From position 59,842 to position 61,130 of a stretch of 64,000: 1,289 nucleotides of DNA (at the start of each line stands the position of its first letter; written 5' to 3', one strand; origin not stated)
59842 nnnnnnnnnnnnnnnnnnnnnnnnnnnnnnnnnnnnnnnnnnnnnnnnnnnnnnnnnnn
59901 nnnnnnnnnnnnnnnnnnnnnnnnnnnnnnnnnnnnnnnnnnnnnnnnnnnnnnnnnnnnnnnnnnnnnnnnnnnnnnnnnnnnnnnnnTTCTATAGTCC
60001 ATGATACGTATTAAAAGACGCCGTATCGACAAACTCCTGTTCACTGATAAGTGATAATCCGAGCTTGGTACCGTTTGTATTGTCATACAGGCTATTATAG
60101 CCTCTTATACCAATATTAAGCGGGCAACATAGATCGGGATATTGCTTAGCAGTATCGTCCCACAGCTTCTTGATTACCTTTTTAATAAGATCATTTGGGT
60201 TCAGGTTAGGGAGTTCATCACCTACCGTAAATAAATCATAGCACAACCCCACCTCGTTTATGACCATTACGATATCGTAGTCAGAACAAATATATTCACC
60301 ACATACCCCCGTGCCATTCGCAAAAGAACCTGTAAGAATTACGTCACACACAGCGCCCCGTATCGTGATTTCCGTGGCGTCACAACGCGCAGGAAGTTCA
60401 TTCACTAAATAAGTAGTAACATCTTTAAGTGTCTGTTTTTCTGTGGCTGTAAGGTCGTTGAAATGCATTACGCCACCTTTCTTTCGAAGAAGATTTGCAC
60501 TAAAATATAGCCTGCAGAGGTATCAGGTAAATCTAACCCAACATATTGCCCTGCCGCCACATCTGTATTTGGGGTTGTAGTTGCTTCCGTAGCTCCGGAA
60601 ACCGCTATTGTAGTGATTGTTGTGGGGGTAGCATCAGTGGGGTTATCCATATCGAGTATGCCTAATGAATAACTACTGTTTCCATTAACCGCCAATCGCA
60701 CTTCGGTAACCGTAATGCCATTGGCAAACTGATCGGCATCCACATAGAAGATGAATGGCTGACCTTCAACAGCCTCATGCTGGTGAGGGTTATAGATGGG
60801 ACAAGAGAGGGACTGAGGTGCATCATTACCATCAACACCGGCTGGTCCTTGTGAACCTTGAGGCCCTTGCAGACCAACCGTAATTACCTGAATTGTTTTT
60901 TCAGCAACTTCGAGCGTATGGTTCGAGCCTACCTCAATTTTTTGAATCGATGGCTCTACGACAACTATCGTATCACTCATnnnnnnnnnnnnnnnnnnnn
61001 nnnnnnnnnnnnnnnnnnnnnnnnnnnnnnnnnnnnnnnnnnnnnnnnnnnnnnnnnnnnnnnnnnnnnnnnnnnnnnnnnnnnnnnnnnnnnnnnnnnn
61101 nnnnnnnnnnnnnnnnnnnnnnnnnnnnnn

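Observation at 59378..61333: Translationally coupled four-gene module: phage-fibre-like proteins plus a nucleotidyltransferase, between tRNA-His and queF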

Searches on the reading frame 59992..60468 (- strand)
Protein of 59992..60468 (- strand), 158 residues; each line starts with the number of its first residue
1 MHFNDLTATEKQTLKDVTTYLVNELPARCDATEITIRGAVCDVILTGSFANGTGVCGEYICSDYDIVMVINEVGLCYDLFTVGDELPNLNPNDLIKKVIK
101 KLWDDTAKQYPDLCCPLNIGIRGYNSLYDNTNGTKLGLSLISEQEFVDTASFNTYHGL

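Call 5: search_protein_families(library=pfam, proteins=[window:59995-60468:-], max_evalue=1)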
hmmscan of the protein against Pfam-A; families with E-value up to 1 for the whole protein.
window:59995-60468:- (158 aa): 1 family
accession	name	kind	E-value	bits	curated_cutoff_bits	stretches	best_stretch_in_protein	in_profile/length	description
PF01909.29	NTP_transf_2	-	0.19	12.6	21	1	41-73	15-43/93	Nucleotidyltransferase domain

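Call 6: search_protein_families(library=phrogs, proteins=[window:59995-60468:-], max_evalue=1)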
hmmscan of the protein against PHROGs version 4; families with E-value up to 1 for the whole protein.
window:59995-60468:- (158 aa): 1 family
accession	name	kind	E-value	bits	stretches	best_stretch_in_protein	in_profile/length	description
phrog_4074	-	unknown function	0.31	12.1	1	70-99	55-84/90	-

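Call 8: search_dna_similar(query=window:59995-60468:-, collection=phages, mode=protein, max_evalue=0.1, max_rows=25)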
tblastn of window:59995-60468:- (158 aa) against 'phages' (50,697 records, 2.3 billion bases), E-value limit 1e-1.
No match.

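Call 13: find_encoding_contigs(protein=window:59992-60468:-, flank=10000, max_places=10)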
Protein window:59992-60468:- (158 aa): 7 contigs read that carry it; 2 places shown.
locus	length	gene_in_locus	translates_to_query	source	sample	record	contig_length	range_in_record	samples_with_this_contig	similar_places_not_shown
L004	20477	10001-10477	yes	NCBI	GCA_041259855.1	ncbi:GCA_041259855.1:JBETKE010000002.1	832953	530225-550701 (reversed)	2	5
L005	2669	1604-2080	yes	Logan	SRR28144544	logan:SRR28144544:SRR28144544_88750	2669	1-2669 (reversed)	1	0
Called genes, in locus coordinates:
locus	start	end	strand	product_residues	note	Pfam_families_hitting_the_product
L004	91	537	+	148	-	PF00226:DnaJ (weak), PF07743:HSCB_C (faint)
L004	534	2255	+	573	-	PF00012:HSP70, PF06723:MreB_Mbl, PF00012:HSP70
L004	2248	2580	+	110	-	PF00111:Fer2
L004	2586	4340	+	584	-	PF08439:Peptidase_M3_N, PF01432:Peptidase_M3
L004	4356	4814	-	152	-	-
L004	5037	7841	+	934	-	-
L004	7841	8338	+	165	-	PF01467:CTP_transf_like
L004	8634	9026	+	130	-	-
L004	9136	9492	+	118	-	-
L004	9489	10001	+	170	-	-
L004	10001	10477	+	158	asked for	-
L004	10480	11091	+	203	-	-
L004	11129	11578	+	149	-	PF14489:QueF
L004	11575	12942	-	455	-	PF02737:3HCDH_N (weak), PF03446:NAD_binding_2 (faint), PF03721:UDPG_MGDP_dh_N, PF03807:F420_oxidored (faint), PF00984:UDPG_MGDP_dh, PF03720:UDPG_MGDP_dh_C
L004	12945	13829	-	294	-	PF00483:NTP_transferase, PF12804:NTP_transf_3 (weak)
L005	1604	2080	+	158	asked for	-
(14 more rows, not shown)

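Call 14: find_homologous_proteins(query=window:59995-60468:-, max_evalue=0.01)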
Query window:59995-60468:- (158 aa): 2 proteins with E <= 0.01 among 24 candidates.
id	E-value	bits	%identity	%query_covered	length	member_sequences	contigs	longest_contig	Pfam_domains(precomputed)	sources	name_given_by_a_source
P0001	4.3e-103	360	100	100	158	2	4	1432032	-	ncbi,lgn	-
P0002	3.2e-76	273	75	100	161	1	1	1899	-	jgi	-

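Call 28: search_protein_representatives(protein=window:59995-60468:-)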
Query: 158 residues. Proteins with E-value up to 0.001 (for the whole library): 5; up to 1e-10: 4; up to 1e-30: 1. The best 5 are listed.
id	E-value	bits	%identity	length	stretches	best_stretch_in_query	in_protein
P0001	1.4e-103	359.8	100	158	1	1-158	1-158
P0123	7.9e-22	94.0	39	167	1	1-158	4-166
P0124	1.6e-18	83.3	34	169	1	2-158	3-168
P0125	1.9e-13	66.8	36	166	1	2-158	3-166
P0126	9.4e-04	35.3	34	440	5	106-143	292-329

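Call 39: predict_structure(alignment_id=A2)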
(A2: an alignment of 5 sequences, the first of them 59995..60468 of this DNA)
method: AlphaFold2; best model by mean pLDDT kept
length: 158 residues; sequences in the alignment: 5
mean_pLDDT: 55.5   pTM: 0.52
mean pLDDT of the five models: 55.5, 53.9, 53.8, 51.0, 36.5
residues with pLDDT >= 90: 0; 70-90: 0; 50-70: 119; < 50: 39
segments of 3 or more residues with pLDDT < 50: 1-3, 47-63, 85-87, 114-116, 123-133
pLDDT, mean of each block of 10 residues (from residue 1): 56 63 65 63 51 40 57 58 55 57 61 52 43 50 59 59
secondary structure, 60 per line:
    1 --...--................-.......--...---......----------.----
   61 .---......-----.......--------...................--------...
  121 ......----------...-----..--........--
elements in order: H8-23 H25-31 E34-36 E40-45 E65-70 H76-79 E80-82 H91-109 E118-123 E137-139 H149-156

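Call 40: search_protein_families(library=pfam, alignment_id=A2, max_evalue=5)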
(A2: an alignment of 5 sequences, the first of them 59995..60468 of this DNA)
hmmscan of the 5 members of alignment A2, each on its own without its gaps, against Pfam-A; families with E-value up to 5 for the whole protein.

A. member 1, window:59995-60468:- (158 aa): 1 family
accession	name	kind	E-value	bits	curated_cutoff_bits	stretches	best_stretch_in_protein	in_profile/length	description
PF01909.29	NTP_transf_2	-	0.19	12.6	21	1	41-73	15-43/93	Nucleotidyltransferase domain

B. families by the number of members that match (of 5 scanned): 6 families
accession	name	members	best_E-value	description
PF01909.29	NTP_transf_2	4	0.0027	Nucleotidyltransferase domain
PF18765.7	Polbeta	3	0.013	Polymerase beta, Nucleotidyltransferase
PF22600.2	MTPAP-like_central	2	0.076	Poly(A) RNA polymerase, mitochondrial-like, central palm domain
PF18144.7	SMODS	1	0.02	Second Messenger Oligonucleotide or Dinucleotide Synthetase domain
PF14454.12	Prok_Ub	1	0.12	Prokaryotic Ubiquitin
PF03118.21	RNA_pol_A_CTD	1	0.17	Bacterial RNA polymerase, alpha chain C terminal domain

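Call 41: search_solved_structures(query=A2, max_evalue=10, show_alignments=4)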
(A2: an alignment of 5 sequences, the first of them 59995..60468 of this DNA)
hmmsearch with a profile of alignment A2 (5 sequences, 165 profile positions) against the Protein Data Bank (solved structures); distinct sequences matched with E-value up to 10: 1.
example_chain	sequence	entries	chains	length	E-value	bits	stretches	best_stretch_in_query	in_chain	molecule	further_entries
2mq8_A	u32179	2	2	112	0.21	14.8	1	88-120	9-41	De novo designed protein LFR1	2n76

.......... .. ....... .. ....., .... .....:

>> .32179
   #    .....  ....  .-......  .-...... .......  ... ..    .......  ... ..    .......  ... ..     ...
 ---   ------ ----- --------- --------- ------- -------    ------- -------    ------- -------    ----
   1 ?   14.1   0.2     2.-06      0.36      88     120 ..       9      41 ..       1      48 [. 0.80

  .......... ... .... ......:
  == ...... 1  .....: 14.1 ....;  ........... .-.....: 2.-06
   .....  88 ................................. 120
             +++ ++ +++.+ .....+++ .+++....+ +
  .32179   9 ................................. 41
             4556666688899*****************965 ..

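Call 50: search_protein_families(library=padloc, proteins=[window:59995-60468:-], max_evalue=1)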
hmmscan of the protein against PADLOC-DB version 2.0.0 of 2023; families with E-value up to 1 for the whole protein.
window:59995-60468:- (158 aa): 2 families
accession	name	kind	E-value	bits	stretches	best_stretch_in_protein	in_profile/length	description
PDLC00788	Cyclase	-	0.018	12.5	1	29-72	31-71/297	oligonucleotide-cyclase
PDLC00795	Cyclase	-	0.042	10.9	1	9-66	21-72/340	oligonucleotide-cyclase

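Call 51: search_protein_families(library=ncbifam, proteins=[window:59995-60468:-], max_evalue=1)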
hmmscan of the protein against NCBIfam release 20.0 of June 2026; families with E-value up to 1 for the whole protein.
window:59995-60468:- (158 aa): 1 family
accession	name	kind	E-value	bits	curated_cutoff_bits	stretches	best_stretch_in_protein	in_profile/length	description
NF053871.1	DS2_2_antiphage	equivalog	0.11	11.7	350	1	34-73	36-72/294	anti-phage nucleotidyltransferase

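Call 55: find_encoding_contigs(protein=P0002, flank=5000, max_places=3)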
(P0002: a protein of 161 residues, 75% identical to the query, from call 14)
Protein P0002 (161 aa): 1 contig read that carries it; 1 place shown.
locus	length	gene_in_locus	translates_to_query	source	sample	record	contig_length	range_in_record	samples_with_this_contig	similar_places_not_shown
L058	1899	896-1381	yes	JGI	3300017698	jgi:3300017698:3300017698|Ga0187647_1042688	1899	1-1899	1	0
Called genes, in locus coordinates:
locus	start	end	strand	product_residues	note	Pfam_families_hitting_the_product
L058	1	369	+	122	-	?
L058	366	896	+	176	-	-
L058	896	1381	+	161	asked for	-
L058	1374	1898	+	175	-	?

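Call 74: find_encoding_contigs(protein=P0123, flank=6000, max_places=2)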
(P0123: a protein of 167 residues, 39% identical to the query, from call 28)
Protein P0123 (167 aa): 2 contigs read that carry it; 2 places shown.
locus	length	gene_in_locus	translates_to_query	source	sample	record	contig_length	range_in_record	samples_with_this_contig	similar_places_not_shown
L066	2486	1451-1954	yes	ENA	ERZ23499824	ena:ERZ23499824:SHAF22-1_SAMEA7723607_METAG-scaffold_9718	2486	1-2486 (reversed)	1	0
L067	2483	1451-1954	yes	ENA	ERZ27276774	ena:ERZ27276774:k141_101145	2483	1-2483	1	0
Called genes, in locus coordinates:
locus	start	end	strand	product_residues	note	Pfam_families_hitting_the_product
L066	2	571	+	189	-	?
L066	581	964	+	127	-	-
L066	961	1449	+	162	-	-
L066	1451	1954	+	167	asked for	-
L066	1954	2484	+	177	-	?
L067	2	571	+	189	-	?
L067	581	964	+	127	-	-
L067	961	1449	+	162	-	-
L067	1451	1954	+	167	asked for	-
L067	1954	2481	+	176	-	?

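Call 75: find_encoding_contigs(protein=P0124, flank=6000, max_places=2)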
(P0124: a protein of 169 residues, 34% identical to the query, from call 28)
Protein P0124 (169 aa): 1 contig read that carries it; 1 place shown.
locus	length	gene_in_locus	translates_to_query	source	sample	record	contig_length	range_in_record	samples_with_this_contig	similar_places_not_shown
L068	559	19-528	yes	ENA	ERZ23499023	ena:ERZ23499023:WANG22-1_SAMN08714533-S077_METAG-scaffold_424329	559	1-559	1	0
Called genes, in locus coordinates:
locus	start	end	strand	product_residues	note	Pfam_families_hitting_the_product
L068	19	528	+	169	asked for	-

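Call 77: find_related_loci(query=A2, collection=metagenome_contigs, flank=8000)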
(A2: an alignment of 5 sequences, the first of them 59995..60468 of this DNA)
Query A2 (158 aa) in metagenome_contigs; peptide patterns used: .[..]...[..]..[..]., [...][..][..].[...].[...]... (x = any residue, [..] = any of these).
248 stretches matched a pattern, but none encodes a relative of the query by tblastn (E <= 1e-3).

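Call 79: find_related_loci(query=A2, collection=viral_contigs, flank=8000)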
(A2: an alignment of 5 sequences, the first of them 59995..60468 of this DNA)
Query A2 (158 aa) in viral_contigs; peptide patterns used: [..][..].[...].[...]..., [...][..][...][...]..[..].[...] (x = any residue, [..] = any of these).
18 stretches matched a pattern, but none encodes a relative of the query by tblastn (E <= 1e-3).

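Call 104: fold_search(model_id=the predicted structure, library=pdb)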
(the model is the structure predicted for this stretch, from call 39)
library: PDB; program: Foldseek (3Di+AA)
matches with E <= 10: 213; with E <= 0.001: 0
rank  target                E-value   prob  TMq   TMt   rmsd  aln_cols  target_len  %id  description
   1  9bh5_AD               6.3e-02  0.72  0.35  0.28   5.9       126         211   10  High-resolution C. elegans 80S ribosome structure - class 1 (released 2024-09-04)
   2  5a2q_D                9.3e-02  0.72  0.35  0.26   5.9       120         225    8  Structure of the HCV IRES bound to the human ribosome (released 2015-07-15)
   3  9kkf_SD               1.3e-01  0.44  0.33  0.25   6.8       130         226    8  Structure of the human 40S ribosome complexed with HCV IRES and eIF3 (released 2025-12-03)
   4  9mr4_w                1.8e-01  0.54  0.35  0.26   5.9       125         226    9  NAC: Ribosome nascent chain complex(Oxa1L) (released 2025-08-20)
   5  7oyc_D2               1.9e-01  0.54  0.35  0.26   5.4       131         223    8  Cryo-EM structure of the Xenopus egg 80S ribosome (released 2022-07-20)
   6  5lzs_DD               1.9e-01  0.51  0.35  0.26   5.9       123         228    9  Structure of the mammalian ribosomal elongation complex with aminoacyl-tRNA, eEF1A, and didemnin B (released 2016-11-30)
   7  7oya_D2               2.2e-01  0.44  0.32  0.25   6.3       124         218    7  Cryo-EM structure of the 1 hpf zebrafish embryo 80S ribosome (released 2022-07-13)
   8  4hlb                  2.2e-01  0.38  0.34  0.49   5.8       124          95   13  Crystal structure of an alpha-lytic protease prodomain-like protein (DESPIG_01740) from Desulfovibrio piger ATCC 29098 a (released 2012-12-12)
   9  8auv_a                2.5e-01  0.47  0.36  0.28   5.6       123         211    9  Cryo-EM structure of the plant 40S subunit (released 2023-06-07)
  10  8g5y_SD               2.5e-01  0.47  0.35  0.26   6.0       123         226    7  mRNA decoding in human is kinetically and structurally distinct from bacteria (IC state) (released 2023-04-19)
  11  9gtz_A                2.5e-01  0.28  0.35  0.20   7.2       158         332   14  Xenopus tropicalis Interleukin Enhancer-Binding Factor 3 (ILF3) and Interleukin Enhancer-Binding Factor 2 (ILF2) heter (released 2026-04-08)
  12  8g0s_C                2.7e-01  0.33  0.30  0.09   6.7       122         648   11  Crystal Structure of Acetyl-CoA synthetase in complex with a cyclopentyl ester AMP inhibitor from Cryptococcus neoform (released 2023-02-15)
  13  7ljn_B                2.8e-01  0.13  0.32  0.19   8.1       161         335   13  Structure of the Bradyrhizobium diazoefficiens CD-NTase CdnG in complex with GTP (released 2021-06-02)
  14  9q7q_w                3.0e-01  0.44  0.36  0.28   5.5       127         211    8  ABCE1-eRF1-RNC-AMD1C (released 2026-03-04)
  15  9ypo_DD               3.0e-01  0.38  0.33  0.25   5.8       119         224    8  GTPBP1*GCP*Phe-tRNA*ribosome in the open state, Structure IIa (released 2025-12-17)
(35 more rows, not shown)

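Call 105: fold_search(model_id=the predicted structure, library=viral)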
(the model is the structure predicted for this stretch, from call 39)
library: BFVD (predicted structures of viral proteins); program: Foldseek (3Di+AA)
matches with E <= 10: 195; with E <= 0.001: 0
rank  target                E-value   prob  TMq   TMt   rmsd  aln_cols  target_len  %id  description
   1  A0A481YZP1            1.1e-01  0.10  0.20  0.07  11.6       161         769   11  5'-tyrosyl DNA phosphodiesterase [Mimivirus LCMiAC01]
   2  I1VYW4                1.7e-01  0.07  0.21  0.19  16.9       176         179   14  RNA-directed RNA polymerase L (Fragment) [Cache Valley virus]
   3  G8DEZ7                1.8e-01  0.30  0.34  0.32   7.1       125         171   14  (no name in the UniProt tables at hand)
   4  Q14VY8                2.5e-01  0.08  0.21  0.10  13.4       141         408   15  ORF118 [Ranid herpesvirus 2]
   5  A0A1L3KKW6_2          2.8e-01  0.06  0.23  0.04  15.7       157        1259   15  (no name in the UniProt tables at hand)
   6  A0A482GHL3            3.5e-01  0.06  0.21  0.20  13.8       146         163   18  Uncharacterized protein [Escherichia phage vB_EcoM_Goslar]
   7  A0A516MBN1            4.5e-01  0.10  0.25  0.09  10.9       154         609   12  (no name in the UniProt tables at hand)
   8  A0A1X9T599            4.5e-01  0.05  0.21  0.12  12.9       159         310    9  Uncharacterized protein [Ranid herpesvirus 3]
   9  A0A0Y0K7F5            4.8e-01  0.06  0.22  0.22  15.0       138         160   13  PD-(D/E)XK endonuclease-like domain-containing protein [Glossina hytrovirus (isolate Glossina pallidipes/Ethiopia/Seibersdorf/-)]
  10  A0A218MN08            5.5e-01  0.25  0.34  0.39   4.8       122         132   10  NIF system FeS cluster assembly NifU C-terminal domain-containing protein [uncultured virus]
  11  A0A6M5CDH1            5.5e-01  0.06  0.20  0.10  11.2        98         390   14  Exodeoxyribonuclease VIII [Shigella phage 2019SD1]
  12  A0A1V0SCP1            7.1e-01  0.15  0.26  0.10   5.3        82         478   17  Uncharacterized protein [Indivirus ILV1]
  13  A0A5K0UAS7            7.1e-01  0.12  0.24  0.09   6.6        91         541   11  GH3 auxin-responsive promoter [Yasminevirus sp. GU-2018]
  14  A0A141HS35            7.6e-01  0.03  0.17  0.13  14.4       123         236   14  (no name in the UniProt tables at hand)
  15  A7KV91                8.1e-01  0.09  0.13  0.08   4.5        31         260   32  (no name in the UniProt tables at hand)
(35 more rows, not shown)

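Call 108: search_protein_families(library=phrogs, proteins=[L066:2-568:+, L066:581-961:+, L066:961-1446:+], max_evalue=0.01)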
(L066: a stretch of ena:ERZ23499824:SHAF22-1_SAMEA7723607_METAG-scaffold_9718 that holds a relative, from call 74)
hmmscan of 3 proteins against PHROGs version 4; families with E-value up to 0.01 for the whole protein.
L066:2-568:+ (189 aa): 0 families

L066:581-961:+ (127 aa): 0 families

L066:961-1446:+ (162 aa): 0 families

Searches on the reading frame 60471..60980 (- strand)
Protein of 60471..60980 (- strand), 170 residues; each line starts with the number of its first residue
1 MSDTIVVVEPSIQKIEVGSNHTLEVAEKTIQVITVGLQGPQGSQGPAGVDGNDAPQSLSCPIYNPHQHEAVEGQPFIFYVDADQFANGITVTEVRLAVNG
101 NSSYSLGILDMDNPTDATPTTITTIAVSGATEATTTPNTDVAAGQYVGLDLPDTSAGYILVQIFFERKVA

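Call 5: search_protein_families(library=pfam, proteins=[window:60471-60980:-], max_evalue=1)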
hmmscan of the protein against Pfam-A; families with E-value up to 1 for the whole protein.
window:60471-60980:- (170 aa): 1 family
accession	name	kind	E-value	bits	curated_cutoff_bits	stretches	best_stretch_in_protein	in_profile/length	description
PF01391.23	Collagen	-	0.053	13.7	27.2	1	36-52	37-53/60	Collagen triple helix repeat (20 copies)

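Call 6: search_protein_families(library=phrogs, proteins=[window:60471-60980:-], max_evalue=1)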
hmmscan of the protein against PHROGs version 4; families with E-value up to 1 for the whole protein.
window:60471-60980:- (170 aa): 8 families
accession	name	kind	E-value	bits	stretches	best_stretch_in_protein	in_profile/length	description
phrog_5073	-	tail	0.00032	20.9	1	36-136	345-444/519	tail fiber protein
phrog_13419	-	unknown function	0.039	14.8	1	34-52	23-41/50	-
phrog_3449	-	tail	0.044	13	1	18-62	20-65/549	tail collar protein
phrog_24308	-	unknown function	0.058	14.9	1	12-43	17-50/110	-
phrog_22681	-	DNA, RNA and nucleotide metabolism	0.067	14.1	1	36-58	120-142/157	DNA polymerase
phrog_18350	-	tail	0.089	13.4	1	34-56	155-177/253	tail fiber protein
phrog_9328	-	unknown function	0.23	12.7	1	30-53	37-60/94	-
phrog_24236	-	unknown function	0.27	12.1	1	15-42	7-31/45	-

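Call 25: search_solved_structures(query=window:60471-60980:-, max_evalue=1, show_alignments=2)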
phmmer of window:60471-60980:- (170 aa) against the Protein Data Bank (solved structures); distinct sequences matched with E-value up to 1: 0.

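Call 50: search_protein_families(library=padloc, proteins=[window:60471-60980:-], max_evalue=1)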
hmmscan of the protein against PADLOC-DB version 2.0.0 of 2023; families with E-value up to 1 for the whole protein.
window:60471-60980:- (170 aa): 0 families

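Call 51: search_protein_families(library=ncbifam, proteins=[window:60471-60980:-], max_evalue=1)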
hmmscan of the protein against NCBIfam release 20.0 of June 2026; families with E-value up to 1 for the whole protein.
window:60471-60980:- (170 aa): 1 family
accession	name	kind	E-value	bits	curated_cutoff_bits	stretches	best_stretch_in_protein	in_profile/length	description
NF046116.1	adhesin_Lcl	equivalog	0.055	12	500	1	37-58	121-142/431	collagen-like adhesin Lcl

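Call 63: search_dna_similar(query=window:60471-60980:-, collection=phages, mode=protein, max_evalue=0.01, max_rows=20)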
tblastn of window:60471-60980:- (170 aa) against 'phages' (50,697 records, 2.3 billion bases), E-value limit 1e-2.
No match.
